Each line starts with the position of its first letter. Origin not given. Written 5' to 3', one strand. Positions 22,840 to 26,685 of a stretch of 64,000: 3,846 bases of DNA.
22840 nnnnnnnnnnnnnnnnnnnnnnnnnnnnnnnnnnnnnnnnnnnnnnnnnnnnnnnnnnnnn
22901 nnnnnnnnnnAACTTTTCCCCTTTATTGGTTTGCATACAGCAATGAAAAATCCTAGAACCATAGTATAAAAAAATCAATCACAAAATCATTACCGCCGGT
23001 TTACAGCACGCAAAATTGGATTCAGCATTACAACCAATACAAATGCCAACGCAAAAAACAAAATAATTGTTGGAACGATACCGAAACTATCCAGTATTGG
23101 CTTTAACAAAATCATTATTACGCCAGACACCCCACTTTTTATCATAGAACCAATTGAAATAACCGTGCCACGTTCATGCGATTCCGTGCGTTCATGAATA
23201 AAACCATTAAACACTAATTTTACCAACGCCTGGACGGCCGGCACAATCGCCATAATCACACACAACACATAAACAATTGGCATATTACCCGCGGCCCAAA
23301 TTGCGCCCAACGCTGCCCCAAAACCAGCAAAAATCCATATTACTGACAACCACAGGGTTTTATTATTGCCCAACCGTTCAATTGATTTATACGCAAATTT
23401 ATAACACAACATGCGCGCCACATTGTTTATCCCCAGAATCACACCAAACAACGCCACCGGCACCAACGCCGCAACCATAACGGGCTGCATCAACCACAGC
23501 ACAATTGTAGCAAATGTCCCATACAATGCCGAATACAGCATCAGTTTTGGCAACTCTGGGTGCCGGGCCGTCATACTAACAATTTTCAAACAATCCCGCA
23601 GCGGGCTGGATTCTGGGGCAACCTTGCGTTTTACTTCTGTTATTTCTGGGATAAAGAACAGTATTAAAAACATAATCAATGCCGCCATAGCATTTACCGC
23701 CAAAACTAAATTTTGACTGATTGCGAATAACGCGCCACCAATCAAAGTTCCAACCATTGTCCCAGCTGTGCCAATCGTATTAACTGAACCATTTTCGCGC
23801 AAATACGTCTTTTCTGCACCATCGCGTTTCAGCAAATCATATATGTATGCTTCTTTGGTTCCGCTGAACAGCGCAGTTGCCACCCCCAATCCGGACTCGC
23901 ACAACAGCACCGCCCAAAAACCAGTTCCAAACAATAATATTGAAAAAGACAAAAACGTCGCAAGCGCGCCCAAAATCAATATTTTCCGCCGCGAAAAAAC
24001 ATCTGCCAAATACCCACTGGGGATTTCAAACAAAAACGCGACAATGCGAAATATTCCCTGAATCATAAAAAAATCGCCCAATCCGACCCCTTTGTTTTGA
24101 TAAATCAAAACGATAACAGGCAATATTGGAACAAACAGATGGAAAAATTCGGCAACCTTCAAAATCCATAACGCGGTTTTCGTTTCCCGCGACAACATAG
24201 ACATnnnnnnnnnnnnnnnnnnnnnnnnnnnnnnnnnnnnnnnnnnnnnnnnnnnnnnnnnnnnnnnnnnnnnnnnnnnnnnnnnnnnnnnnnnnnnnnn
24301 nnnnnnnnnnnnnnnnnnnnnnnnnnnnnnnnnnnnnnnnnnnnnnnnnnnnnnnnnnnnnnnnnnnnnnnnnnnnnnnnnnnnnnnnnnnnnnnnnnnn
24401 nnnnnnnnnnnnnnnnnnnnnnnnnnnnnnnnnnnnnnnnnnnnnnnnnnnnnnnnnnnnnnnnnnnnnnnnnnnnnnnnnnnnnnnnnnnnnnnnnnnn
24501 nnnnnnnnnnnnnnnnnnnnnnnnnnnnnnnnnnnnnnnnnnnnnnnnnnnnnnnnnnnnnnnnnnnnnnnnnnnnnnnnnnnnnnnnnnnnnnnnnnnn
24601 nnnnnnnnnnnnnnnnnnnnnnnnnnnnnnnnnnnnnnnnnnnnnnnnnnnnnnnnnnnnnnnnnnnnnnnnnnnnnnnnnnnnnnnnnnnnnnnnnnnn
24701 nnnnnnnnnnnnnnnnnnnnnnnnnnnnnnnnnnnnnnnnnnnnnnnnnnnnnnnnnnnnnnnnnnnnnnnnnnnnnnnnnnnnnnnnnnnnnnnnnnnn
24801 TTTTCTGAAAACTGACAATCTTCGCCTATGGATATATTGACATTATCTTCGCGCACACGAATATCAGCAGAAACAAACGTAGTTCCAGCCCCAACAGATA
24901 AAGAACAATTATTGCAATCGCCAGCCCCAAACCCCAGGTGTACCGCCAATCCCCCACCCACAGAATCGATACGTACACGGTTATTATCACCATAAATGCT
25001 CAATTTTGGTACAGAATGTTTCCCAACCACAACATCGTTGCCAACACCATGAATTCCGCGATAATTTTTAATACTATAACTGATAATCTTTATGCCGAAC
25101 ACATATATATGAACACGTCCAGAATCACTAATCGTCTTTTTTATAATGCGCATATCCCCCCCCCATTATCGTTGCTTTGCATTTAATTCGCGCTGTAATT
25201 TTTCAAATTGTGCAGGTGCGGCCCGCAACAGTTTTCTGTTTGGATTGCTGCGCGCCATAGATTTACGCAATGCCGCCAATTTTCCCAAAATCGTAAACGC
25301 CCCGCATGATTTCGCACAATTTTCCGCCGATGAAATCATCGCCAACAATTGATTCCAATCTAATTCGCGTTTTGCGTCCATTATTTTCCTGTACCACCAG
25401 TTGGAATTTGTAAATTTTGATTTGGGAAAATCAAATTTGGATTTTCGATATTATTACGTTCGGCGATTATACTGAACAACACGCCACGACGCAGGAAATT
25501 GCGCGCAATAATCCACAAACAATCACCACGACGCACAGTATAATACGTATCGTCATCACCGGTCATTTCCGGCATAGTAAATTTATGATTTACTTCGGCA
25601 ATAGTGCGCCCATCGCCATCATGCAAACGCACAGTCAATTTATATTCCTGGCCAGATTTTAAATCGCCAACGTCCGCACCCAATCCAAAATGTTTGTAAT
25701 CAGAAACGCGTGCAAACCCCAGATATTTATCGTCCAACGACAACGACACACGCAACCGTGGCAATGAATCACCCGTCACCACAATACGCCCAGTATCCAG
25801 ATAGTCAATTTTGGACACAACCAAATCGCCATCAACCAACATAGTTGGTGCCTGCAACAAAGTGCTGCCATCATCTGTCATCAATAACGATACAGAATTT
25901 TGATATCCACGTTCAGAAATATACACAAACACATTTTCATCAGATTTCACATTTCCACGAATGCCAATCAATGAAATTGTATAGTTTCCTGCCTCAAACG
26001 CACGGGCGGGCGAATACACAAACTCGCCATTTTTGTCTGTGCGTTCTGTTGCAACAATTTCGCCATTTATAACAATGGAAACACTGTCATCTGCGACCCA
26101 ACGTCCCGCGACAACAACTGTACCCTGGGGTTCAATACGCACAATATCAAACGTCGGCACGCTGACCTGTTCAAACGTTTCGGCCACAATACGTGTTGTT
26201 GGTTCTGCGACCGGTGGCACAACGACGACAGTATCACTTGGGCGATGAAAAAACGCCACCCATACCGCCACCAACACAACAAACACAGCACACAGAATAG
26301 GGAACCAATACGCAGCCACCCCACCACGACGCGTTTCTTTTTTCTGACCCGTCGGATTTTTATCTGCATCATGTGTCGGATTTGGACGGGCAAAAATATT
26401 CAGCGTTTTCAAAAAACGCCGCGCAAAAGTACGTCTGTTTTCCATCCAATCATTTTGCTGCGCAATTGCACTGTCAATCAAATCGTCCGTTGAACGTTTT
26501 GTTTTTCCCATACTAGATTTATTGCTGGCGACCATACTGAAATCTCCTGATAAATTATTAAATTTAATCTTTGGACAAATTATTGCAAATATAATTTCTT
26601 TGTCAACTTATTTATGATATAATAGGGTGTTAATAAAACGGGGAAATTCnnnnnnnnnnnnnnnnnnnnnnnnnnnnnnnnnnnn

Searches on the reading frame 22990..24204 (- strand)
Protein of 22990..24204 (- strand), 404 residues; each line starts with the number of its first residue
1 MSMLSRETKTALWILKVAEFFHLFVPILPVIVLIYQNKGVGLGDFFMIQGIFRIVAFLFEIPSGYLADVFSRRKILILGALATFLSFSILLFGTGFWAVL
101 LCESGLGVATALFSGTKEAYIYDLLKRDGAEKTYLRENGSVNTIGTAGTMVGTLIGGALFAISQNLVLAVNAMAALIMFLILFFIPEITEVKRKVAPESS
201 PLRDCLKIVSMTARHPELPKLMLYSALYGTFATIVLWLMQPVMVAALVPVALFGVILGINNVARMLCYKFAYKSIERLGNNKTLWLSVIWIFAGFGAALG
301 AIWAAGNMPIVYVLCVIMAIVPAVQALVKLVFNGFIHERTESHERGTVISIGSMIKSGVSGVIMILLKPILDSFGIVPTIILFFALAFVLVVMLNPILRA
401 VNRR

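Call 46: search_protein_families(library=pfam, proteins=[window:22990-24204:-], max_evalue=0.00001)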
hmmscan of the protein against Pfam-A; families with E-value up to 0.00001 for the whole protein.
window:22990-24204:- (404 aa): 3 families
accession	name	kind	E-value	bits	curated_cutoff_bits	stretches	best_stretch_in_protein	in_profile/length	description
PF07690.21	MFS_1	-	5.2e-21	75.4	33.4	1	27-361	15-343/347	Major Facilitator Superfamily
PF05977.19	MFS_3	-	3.3e-08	32.9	27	1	47-323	49-319/524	Transmembrane secretion effector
PF01770.24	Folate_carrier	-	7.7e-06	25.3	27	1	65-193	63-186/412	Reduced folate carrier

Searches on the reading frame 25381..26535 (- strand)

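Call 46: search_protein_families(library=pfam, proteins=[window:25381-26535:-], max_evalue=0.00001)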
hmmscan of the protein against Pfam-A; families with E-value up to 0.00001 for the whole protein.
window:25381-26535:- (384 aa): 1 family
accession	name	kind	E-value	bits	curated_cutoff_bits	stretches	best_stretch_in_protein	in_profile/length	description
PF01476.26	LysM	-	4e-11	43.1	20.9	1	332-378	1-43/43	LysM domain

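Call 75: search_protein_families(library=ncbifam, proteins=[window:25381-26535:-], max_evalue=0.01)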
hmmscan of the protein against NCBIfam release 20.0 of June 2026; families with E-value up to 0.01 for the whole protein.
window:25381-26535:- (384 aa): 7 families
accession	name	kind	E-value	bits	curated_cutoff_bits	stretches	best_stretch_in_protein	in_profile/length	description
NF008399.0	PRK11198.1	equivalog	3.6e-10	40.4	134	1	296-379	63-147/149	peptidoglycan-binding protein LysM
TIGR02899.1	spore_safA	subfamily_domain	7.1e-07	29.1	67.85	1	334-379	1-44/44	SafA/ExsA family spore coat assembly protein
NF033163.1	lipo_LipL71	equivalog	5.6e-05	22.3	600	1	332-379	406-460/471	lipoprotein LipL71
NF052398.1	Agg_Promo_Fact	equivalog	6e-05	23.3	170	1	319-380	18-76/202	aggregation-promoting factor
NF008123.1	PRK10871.1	equivalog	0.0041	16.6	311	0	330-380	105-152/365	murein hydrolase activator NlpD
NF040883.1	amid_act_ActS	equivalog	0.0054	16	375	0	326-378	30-79/242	amidase activator ActS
NF010723.1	PRK14125.1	equivalog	0.0056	16.6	60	0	329-379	32-86/87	cell division suppressor protein YneA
